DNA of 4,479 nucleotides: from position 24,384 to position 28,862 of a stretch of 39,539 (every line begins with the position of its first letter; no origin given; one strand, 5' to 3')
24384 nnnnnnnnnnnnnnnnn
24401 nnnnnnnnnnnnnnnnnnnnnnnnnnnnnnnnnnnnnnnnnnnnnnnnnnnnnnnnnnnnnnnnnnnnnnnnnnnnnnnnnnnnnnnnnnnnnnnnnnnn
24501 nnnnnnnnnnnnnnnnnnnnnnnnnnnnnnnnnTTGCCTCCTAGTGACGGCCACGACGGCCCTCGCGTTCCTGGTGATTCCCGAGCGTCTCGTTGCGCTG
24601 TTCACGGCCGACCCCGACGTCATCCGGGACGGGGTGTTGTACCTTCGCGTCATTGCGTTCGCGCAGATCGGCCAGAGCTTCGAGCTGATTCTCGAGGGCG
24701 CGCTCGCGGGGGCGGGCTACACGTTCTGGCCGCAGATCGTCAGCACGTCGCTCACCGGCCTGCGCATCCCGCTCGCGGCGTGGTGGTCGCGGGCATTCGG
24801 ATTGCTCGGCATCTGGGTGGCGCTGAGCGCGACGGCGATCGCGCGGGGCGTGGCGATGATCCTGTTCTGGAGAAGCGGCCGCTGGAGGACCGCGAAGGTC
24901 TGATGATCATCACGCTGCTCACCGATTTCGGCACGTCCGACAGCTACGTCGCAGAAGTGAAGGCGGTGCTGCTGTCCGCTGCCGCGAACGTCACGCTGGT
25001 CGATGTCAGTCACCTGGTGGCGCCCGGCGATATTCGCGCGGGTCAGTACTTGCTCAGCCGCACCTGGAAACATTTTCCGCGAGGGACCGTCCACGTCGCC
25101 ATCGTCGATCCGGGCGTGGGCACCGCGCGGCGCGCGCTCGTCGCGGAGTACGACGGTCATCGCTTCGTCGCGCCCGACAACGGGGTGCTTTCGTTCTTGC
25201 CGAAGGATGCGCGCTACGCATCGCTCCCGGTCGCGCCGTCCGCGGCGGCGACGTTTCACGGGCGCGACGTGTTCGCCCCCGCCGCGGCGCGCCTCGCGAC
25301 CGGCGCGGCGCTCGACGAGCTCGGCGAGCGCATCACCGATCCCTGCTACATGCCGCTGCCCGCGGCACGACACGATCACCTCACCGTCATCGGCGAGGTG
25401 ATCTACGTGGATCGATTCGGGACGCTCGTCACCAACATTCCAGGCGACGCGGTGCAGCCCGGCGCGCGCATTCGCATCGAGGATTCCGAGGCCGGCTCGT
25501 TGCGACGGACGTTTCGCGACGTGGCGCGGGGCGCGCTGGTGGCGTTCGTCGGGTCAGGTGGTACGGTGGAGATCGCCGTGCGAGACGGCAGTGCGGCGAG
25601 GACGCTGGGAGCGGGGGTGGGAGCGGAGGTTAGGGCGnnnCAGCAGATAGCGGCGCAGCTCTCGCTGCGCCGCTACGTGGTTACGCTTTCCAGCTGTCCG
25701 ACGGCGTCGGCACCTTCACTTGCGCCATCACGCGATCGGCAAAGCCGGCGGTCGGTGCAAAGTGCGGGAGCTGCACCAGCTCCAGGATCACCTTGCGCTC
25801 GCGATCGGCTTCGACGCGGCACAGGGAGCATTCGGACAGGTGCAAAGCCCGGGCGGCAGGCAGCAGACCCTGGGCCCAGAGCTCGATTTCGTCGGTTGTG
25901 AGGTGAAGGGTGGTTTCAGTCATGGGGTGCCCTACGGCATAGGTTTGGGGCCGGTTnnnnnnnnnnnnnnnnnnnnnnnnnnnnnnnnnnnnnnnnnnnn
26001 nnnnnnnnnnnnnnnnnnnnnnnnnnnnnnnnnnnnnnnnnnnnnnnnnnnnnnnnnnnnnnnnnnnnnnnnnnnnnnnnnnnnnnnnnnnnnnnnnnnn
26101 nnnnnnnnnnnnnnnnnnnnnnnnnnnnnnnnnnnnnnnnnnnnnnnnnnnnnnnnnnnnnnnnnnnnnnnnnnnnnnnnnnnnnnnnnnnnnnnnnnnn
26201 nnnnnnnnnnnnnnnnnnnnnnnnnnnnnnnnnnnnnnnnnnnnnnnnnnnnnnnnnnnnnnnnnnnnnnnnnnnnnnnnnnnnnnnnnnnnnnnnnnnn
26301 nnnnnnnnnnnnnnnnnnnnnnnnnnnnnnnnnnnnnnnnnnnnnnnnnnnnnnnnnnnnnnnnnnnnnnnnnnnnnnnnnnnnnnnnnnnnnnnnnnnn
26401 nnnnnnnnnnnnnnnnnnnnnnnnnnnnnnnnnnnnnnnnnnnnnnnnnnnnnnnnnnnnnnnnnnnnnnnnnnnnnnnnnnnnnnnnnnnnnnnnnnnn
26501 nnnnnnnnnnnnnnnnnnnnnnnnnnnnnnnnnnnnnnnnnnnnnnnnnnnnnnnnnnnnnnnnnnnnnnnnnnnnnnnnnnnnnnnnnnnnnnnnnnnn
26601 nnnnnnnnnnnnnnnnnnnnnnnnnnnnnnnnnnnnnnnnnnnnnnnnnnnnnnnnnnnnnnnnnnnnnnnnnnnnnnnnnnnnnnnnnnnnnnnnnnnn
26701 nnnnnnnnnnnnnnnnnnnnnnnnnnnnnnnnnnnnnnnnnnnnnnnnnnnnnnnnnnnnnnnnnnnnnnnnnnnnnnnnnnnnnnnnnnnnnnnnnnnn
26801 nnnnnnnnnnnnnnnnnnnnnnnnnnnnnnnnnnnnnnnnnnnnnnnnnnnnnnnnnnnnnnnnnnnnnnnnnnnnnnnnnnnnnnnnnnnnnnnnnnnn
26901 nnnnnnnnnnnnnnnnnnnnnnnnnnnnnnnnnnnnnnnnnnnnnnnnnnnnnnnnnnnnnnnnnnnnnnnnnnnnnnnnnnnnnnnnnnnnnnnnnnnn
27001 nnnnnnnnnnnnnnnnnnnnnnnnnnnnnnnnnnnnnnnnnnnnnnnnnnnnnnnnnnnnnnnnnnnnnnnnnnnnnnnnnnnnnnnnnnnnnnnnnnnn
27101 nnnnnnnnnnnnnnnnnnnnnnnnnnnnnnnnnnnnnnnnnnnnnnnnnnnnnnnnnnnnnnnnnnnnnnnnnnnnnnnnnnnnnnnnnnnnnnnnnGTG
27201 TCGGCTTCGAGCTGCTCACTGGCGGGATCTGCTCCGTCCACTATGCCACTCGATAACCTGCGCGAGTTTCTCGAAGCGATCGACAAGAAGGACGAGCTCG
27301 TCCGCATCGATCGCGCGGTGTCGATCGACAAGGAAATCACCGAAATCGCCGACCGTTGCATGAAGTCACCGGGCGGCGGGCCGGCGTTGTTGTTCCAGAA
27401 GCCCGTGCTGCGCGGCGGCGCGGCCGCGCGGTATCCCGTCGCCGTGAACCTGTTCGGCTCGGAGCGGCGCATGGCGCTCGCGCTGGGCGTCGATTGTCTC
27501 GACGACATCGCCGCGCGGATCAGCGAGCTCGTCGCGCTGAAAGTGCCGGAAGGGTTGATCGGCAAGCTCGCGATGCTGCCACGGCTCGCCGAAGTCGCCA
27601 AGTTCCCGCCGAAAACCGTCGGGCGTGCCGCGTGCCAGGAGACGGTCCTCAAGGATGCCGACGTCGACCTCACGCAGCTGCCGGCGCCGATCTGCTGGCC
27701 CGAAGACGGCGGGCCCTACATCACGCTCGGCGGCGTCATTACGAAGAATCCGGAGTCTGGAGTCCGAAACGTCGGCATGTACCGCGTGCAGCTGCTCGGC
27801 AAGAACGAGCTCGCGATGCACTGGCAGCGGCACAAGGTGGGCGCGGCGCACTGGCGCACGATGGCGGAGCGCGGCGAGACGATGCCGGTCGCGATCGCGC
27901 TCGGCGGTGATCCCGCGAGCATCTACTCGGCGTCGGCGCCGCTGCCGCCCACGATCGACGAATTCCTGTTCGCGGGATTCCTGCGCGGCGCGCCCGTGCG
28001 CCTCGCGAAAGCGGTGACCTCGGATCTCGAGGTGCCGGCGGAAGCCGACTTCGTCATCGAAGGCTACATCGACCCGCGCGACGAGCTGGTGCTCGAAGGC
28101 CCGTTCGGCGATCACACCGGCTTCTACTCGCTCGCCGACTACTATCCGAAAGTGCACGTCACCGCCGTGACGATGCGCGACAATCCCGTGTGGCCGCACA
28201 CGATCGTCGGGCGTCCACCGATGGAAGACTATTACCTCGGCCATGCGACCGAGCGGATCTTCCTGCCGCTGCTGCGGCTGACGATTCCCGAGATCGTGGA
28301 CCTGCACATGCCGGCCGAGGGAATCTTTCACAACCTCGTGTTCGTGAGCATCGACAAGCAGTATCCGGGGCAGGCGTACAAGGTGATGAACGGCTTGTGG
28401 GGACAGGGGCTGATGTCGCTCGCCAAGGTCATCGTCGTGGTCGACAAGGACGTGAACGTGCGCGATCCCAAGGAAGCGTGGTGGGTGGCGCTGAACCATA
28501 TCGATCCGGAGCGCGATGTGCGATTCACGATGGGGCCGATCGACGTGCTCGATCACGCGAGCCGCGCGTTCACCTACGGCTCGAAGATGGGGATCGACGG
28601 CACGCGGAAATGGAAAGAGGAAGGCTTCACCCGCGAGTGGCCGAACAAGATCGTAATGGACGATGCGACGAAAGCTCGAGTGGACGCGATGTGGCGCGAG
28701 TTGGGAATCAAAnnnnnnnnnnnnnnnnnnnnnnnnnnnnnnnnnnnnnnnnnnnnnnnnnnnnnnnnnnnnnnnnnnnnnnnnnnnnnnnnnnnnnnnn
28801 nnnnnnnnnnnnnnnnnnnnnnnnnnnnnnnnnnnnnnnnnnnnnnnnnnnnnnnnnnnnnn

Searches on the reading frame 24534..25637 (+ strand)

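Call 50: search_protein_families(library=pfam, proteins=[window:24534-25637:+], max_evalue=0.00001)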
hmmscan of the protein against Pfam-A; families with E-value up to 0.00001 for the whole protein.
window:24534-25637:+ (368 aa): 2 families
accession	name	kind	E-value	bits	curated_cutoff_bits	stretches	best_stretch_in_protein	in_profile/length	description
PF01887.21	SAM_HAT_N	-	1.3e-49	168.1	26.3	1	126-264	1-145/145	SAM hydroxide adenosyltransferase N-terminal domain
PF20257.3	SAM_HAT_C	-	7.6e-23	81.1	25.5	1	287-367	1-84/84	SAM hydroxide adenosyltransferase C-terminal domain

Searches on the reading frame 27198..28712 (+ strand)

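Call 50: search_protein_families(library=pfam, proteins=[window:27198-28712:+], max_evalue=0.00001)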
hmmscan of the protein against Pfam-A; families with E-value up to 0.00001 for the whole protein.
window:27198-28712:+ (505 aa): 3 families
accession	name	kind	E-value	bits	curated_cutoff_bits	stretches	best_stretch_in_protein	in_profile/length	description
PF01977.22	UbiD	-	1.9e-82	275.9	23.3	1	141-340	3-206/206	3-octaprenyl-4-hydroxybenzoate carboxy-lyase Rift-related domain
PF20696.2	UbiD_C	-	8.7e-44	149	24.2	1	346-467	2-126/127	3-octaprenyl-4-hydroxybenzoate carboxy-lyase C-terminal domain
PF20695.2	UbiD_N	-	2.8e-21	75.8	24.3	1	25-107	1-77/78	3-octaprenyl-4-hydroxybenzoate carboxy-lyase N-terminal domain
